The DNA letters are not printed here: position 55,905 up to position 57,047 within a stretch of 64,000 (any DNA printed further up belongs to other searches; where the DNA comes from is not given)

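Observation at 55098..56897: Two adjacent paralogous RnfB-type Fe-S domains, one embedded in a LuxR-family regulator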

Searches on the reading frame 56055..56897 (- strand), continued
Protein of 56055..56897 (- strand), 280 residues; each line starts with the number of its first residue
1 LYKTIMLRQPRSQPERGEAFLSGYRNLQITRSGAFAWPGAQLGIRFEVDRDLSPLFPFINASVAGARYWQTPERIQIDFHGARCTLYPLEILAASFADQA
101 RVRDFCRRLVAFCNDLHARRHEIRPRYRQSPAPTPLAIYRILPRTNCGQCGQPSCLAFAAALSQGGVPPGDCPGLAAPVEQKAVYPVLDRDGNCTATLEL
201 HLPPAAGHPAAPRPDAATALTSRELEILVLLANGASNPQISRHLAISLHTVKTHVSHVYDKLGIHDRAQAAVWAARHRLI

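Call 17: find_encoding_contigs(protein=P0012, flank=8000, max_places=2)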
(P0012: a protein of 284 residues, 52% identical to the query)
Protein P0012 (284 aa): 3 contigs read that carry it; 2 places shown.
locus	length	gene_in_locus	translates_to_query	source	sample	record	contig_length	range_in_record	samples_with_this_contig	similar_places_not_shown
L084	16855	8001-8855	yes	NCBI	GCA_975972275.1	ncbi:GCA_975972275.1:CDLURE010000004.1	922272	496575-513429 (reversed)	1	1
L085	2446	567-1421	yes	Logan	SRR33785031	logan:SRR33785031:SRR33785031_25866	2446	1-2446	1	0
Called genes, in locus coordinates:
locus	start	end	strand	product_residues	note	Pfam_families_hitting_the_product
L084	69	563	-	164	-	PF01980:TrmO_N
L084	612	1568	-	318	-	PF04055:Radical_SAM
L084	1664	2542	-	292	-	PF23023:Anti-Pycsar_Apyc1 (weak), PF00753:Lactamase_B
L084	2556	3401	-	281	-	PF01656:CbiA, PF10609:ParA (weak)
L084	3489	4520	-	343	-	PF11449:ArsP_2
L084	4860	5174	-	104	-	PF00578:AhpC-TSA (weak), PF10417:1-cysPrx_C (faint)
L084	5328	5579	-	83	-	PF00578:AhpC-TSA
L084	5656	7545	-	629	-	PF03063:Prismane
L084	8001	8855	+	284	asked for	PF04060:FeS, PF00196:GerE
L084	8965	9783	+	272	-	PF04060:FeS, PF12654:DUF3786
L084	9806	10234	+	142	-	PF22636:FlK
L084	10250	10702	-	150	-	-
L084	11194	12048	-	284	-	PF00196:GerE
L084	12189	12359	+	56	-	-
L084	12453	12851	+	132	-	PF01243:PNPOx_N (weak)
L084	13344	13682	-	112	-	-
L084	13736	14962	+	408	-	PF02518:HATPase_c, PF14501:HATPase_c_5 (faint)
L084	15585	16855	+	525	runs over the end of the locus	PF02310:B12-binding, PF04055:Radical_SAM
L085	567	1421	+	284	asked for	PF04060:FeS, PF00196:GerE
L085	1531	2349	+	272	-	PF04060:FeS, PF12654:DUF3786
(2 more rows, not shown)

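Call 18: find_encoding_contigs(protein=P0028, flank=7000, max_places=1)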
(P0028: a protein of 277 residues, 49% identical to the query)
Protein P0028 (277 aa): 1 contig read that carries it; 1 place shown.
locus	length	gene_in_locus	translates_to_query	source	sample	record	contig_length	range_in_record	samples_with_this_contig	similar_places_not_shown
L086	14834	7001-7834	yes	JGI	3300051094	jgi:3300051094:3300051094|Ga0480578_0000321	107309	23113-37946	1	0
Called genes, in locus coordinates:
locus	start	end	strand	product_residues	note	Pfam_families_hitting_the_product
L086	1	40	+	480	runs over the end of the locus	PF00005:ABC_tran, PF02463:SMC_N (faint), PF13555:AAA_29 (faint), PF13304:AAA_21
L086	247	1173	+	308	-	-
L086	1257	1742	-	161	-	PF06983:3-dmu-9_3-mt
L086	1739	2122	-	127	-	-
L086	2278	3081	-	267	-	PF09948:PpoB2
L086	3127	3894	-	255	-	PF05988:DUF899, PF00578:AhpC-TSA (faint)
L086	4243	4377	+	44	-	-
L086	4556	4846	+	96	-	-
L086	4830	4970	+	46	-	PF00903:Glyoxalase (weak)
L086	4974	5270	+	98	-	PF00903:Glyoxalase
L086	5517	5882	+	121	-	PF03795:YCII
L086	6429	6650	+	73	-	PF01402:RHH_1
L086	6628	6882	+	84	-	PF05016:ParE_toxin, PF15781:ParE-like_toxin (weak)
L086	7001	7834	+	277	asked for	PF04060:FeS, PF00196:GerE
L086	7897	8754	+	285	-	PF04060:FeS, PF12654:DUF3786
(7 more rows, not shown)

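Call 19: find_encoding_contigs(protein=P0033, flank=7000, max_places=1)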
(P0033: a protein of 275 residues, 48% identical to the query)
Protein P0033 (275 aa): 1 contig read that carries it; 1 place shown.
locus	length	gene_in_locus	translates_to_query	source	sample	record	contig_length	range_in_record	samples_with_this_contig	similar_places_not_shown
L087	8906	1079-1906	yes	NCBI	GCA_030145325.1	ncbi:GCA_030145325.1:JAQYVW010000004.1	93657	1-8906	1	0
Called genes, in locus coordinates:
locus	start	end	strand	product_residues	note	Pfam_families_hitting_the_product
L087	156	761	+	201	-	PF01612:DNA_pol_A_exo1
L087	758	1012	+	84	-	PF09905:VF530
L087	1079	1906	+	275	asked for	PF04060:FeS, PF00196:GerE, PF13384:HTH_23 (weak)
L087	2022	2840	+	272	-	PF04060:FeS, PF12654:DUF3786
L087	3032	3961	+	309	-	PF13302:Acetyltransf_3 (weak), PF00583:Acetyltransf_1, PF13508:Acetyltransf_7, PF18014:Acetyltransf_18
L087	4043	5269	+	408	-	PF00999:Na_H_Exchanger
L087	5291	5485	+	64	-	-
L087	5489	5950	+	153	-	-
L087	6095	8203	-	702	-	-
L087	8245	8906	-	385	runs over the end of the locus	PF00072:Response_reg, PF13374:TPR_10 (faint), PF13414:TPR_11 (weak), PF12895:ANAPC3 (weak), PF23914:TPR_CcmH_CycH, PF07719:TPR_2 (weak), PF13424:TPR_12 (weak), PF14559:TPR_19 (weak), +10 more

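Call 20: find_encoding_contigs(protein=P0048, flank=7000, max_places=1)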
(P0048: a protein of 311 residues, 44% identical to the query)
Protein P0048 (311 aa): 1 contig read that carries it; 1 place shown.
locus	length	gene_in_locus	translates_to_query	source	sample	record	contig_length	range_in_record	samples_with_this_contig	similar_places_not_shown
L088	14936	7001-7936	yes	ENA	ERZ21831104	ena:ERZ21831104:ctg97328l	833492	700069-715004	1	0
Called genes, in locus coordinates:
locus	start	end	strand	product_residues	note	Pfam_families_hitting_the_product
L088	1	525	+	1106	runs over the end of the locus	PF24606:CEMIP_beta-hel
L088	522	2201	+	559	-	PF13884:Peptidase_S74 (weak)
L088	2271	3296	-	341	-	PF13593:SBF_like, PF01758:SBF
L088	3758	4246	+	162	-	PF00072:Response_reg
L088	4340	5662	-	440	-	PF06500:FrsA-like, PF12697:Abhydrolase_6, PF00326:Peptidase_S9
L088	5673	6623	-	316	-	PF00478:IMPDH (faint), PF03060:NMO, PF01070:FMN_dh (weak)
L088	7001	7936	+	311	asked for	PF04060:FeS, PF00196:GerE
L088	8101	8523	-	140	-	PF01575:MaoC_dehydratas, PF13452:FAS1_DH_region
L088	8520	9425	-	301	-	PF00730:HhH-GPD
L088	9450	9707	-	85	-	-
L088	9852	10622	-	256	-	PF00378:ECH_1, PF16113:ECH_2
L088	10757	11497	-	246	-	PF01209:Ubie_methyltran (weak), PF13847:Methyltransf_31, PF08241:Methyltransf_11, PF08242:Methyltransf_12 (weak), PF13649:Methyltransf_25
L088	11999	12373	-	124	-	PF14534:DUF4440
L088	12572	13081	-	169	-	PF04191:PEMT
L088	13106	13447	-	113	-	-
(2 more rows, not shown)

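Call 21: find_encoding_contigs(protein=P0061, flank=7000, max_places=1)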
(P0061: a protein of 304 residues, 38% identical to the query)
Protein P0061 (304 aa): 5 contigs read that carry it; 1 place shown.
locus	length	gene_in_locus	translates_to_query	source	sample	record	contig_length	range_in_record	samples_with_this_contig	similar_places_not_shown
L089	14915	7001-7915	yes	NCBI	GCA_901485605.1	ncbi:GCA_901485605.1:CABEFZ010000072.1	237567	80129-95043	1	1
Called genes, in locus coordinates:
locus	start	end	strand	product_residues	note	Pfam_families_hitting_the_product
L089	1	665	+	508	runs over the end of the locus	PF02321:OEP (faint)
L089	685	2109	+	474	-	PF19335:HMBD, PF25919:BSH_CusB, PF25973:BSH_CzcB (weak), PF25869:3HB_CusB, PF25944:Beta-barrel_RND, PF25954:Beta-barrel_RND_2, PF25975:CzcB_C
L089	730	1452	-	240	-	-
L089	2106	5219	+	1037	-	PF00873:ACR_tran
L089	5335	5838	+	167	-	-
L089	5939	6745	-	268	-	PF04060:FeS, PF12654:DUF3786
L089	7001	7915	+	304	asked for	PF04060:FeS, PF00196:GerE, PF13384:HTH_23 (weak)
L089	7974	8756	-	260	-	PF00142:Fer4_NifH (weak), PF01656:CbiA, PF10609:ParA, PF13614:AAA_31 (weak)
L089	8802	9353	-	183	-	PF01965:DJ-1_PfpI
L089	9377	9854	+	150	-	-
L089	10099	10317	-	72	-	PF07130:YebG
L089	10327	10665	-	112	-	PF07130:YebG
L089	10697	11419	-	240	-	PF07238:PilZ (weak)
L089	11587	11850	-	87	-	-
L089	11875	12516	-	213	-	PF04337:DUF480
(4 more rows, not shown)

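Call 22: predict_structure(alignment_id=A1)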
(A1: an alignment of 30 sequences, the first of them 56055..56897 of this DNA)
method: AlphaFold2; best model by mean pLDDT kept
length: 280 residues; sequences in the alignment: 30
mean_pLDDT: 85.1   pTM: 0.58
mean pLDDT of the five models: 85.1, 84.2, 83.9, 82.1, 81.5
residues with pLDDT >= 90: 156; 70-90: 75; 50-70: 36; < 50: 13
segments of 3 or more residues with pLDDT < 50: 1-3, 35-37, 207-213
pLDDT, mean of each block of 10 residues (from residue 1): 53 67 91 56 92 98 95 94 96 92 96 97 95 90 90 95 89 76 77 77 56 61 95 95 97 95 87 80
secondary structure, 60 per line:
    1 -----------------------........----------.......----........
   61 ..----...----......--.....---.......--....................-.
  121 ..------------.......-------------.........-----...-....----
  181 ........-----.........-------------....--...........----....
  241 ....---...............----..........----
elements in order: E24-31 E42-48 H53-62 E67-69 E74-79 E82-86 E90-96 H99-118 H135-141 H155-163 H173-176 E181-188 E194-202 H216-219 H222-232 H237-244 H248-262 H267-276

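Call 23: search_protein_families(library=pfam, proteins=[P0065, P0068, P0012, P0061], max_evalue=10)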
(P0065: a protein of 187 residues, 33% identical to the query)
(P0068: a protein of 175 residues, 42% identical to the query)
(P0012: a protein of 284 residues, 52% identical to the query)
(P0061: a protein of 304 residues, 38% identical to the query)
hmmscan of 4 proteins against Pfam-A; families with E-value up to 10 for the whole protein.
P0065 (187 aa): 1 family
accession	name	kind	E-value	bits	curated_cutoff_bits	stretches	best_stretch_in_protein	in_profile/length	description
PF04060.18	FeS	-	1.4e-12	47.5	23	1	126-158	1-33/33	Putative Fe-S cluster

P0068 (175 aa): 2 families
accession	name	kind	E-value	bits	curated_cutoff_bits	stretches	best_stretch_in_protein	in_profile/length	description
PF04060.18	FeS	-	9.9e-15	54.4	23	1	123-155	1-33/33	Putative Fe-S cluster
PF14149.11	YhfH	-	0.036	14.3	27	1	116-133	4-21/37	YhfH-like protein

P0012 (284 aa): 6 families
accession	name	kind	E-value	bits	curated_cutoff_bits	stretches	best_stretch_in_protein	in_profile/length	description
PF00196.25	GerE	-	1.4e-18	66.7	23.5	1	223-278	2-57/57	Bacterial regulatory proteins, luxR family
PF04060.18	FeS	-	4.9e-12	45.8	23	1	137-168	1-32/33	Putative Fe-S cluster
PF13384.12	HTH_23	-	7.2e-05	22.9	24.6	1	229-268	8-46/50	Homeodomain-like domain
PF08281.18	Sigma70_r4_2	-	0.0054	16.8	25.7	1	224-266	11-54/54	Sigma-70, region 4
PF23147.2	GDH2_N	-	0.16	12.6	27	1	244-270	15-41/65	NAD-dependent glutamate dehydrogenase, N-terminal domain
PF14493.12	HTH_40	-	0.22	12.3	27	1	230-265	4-39/89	Helix-turn-helix domain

P0061 (304 aa): 7 families
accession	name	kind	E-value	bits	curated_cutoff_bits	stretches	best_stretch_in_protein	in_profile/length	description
PF00196.25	GerE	-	7.1e-19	67.6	23.5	1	243-296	2-55/57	Bacterial regulatory proteins, luxR family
PF04060.18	FeS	-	4.3e-13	49.2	23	1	139-171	1-33/33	Putative Fe-S cluster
PF13384.12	HTH_23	-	2.7e-06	27.4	24.6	1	247-288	6-46/50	Homeodomain-like domain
PF13518.12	HTH_28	-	0.00056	20.4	25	1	249-288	3-41/52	Helix-turn-helix domain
PF08281.18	Sigma70_r4_2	-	0.0036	17.4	25.7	1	255-279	23-47/54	Sigma-70, region 4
PF13412.12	HTH_24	-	0.031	14.3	21.9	1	257-279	16-38/48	Winged helix-turn-helix DNA-binding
PF21476.4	PF0610-like_N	-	0.058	14.1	33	1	258-282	14-38/50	PF0610-like, N-terminal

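Call 24: search_solved_structures(query=A2, max_evalue=1)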
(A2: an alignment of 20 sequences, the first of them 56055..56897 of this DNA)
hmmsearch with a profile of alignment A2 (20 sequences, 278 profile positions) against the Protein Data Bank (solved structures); distinct sequences matched with E-value up to 1: 69 (the best 60 are shown).
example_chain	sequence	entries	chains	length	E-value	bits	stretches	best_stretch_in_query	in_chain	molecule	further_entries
5hev_A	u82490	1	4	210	3.6e-22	82.2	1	200-278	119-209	Response regulator protein VraR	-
4wsz_A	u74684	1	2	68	4e-21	78.8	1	214-277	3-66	Response regulator receiver domain protein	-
4gvp_A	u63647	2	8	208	4.3e-21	78.7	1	169-278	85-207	Response regulator protein vraR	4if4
7ve6_A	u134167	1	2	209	4.3e-21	78.7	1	169-278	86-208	Response regulator protein VraR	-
7ve4_A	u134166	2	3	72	6.5e-21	78.1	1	210-278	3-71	DNA-binding response regulator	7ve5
2rnj_A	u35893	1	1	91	1.1e-20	77.3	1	207-278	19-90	Response regulator protein vraR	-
4wt0_B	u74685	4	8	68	4.2e-20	75.4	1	214-277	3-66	Response regulator receiver domain protein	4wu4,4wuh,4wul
7x1k_A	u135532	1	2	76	1.4e-19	73.8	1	214-276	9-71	Chemotaxis protein CheY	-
4yn8_A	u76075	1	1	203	3.5e-19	72.4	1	202-276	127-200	Response regulator ChrA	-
3kln_A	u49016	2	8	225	2.3e-16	63.1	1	210-274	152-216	Transcriptional regulator, LuxR family | Transcriptional regulator VpsT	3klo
1je8_A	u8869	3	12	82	2.9e-15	59.5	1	209-277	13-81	Nitrate/Nitrite Response Regulator Protein NARL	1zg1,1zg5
8u3b_G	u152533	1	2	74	5.2e-15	58.7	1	216-277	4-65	Nitrate/nitrite response regulator protein NarL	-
1a04_A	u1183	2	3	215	1.5e-14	57.2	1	209-277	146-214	NITRATE/NITRITE RESPONSE REGULATOR PROTEIN NARL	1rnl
1fse_A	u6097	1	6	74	2.1e-13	53.5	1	209-270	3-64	GERE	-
4djd_C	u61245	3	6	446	1.8e-12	50.4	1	123-167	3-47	Corrinoid/iron-sulfur protein large subunit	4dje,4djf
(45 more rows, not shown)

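Call 28: fold_search(model_id=the predicted structure, library=pdb)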
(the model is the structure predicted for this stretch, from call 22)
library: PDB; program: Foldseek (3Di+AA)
matches with E <= 10: 488; with E <= 0.001: 14
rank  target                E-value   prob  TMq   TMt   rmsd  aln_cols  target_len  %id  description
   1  7ve5_A                1.2e-04  1.00  0.23  0.94   0.8        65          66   48  C-terminal domain of VraR (released 2022-05-18)
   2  7ve4                  1.9e-04  1.00  0.23  0.92   0.9        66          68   47  C-terminal domain of VraR (released 2022-05-18)
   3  4wt0_A                2.2e-04  1.00  0.22  0.93   0.6        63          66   51  Crystal structure of the DNA binding domains of LiaRD191N from E. faecalis (released 2015-05-06)
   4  4gvp_A                2.2e-04  1.00  0.23  0.31   0.9        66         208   47  Crystal Structure of the Response Regulator Protein VraR from Staphylococcus aureus (released 2013-05-08)
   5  5hev_A                2.3e-04  1.00  0.22  0.29   0.7        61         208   51  Crystal Structure of the beryllofluoride-activated LiaR from Enterococcus faecium (released 2016-11-16)
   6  4wul_A                2.6e-04  1.00  0.22  0.94   0.6        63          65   51  Crystal structure of E. faecalis DNA binding domain LiaRD191N complexed with 26bp DNA (released 2015-05-06)
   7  4wsz_A                2.6e-04  1.00  0.23  0.95   0.7        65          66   51  Crystal structure of the DNA binding domains of wild type LiaR from E. faecalis (released 2015-05-06)
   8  4wul_B                4.5e-04  1.00  0.22  0.94   0.6        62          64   52  Crystal structure of E. faecalis DNA binding domain LiaRD191N complexed with 26bp DNA (released 2015-05-06)
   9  5hev_C                5.7e-04  1.00  0.22  0.29   0.7        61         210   52  Crystal Structure of the beryllofluoride-activated LiaR from Enterococcus faecium (released 2016-11-16)
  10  4wu4_A                6.0e-04  1.00  0.23  0.90   0.8        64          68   50  Crystal structure of E. faecalis DNA binding domain LiaRD191N complexed with 22bp DNA (released 2015-05-06)
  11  5hev_B                7.1e-04  1.00  0.22  0.29   0.8        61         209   52  Crystal Structure of the beryllofluoride-activated LiaR from Enterococcus faecium (released 2016-11-16)
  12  1je8_A                7.1e-04  1.00  0.22  0.89   1.1        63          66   43  Two-Component response regulator NarL/DNA Complex: DNA Bending Found in a High Affinity Site (released 2002-09-27)
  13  7x1k_A                7.1e-04  1.00  0.22  0.85   1.1        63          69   46  Crystal structure of the flagellar expression regulator DegU from Listeria monocytogenes (released 2022-08-10)
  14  1je8_E                7.5e-04  1.00  0.22  0.87   1.2        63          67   43  Two-Component response regulator NarL/DNA Complex: DNA Bending Found in a High Affinity Site (released 2002-09-27)
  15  7x1k_B                1.1e-03  1.00  0.22  0.88   0.9        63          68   46  Crystal structure of the flagellar expression regulator DegU from Listeria monocytogenes (released 2022-08-10)
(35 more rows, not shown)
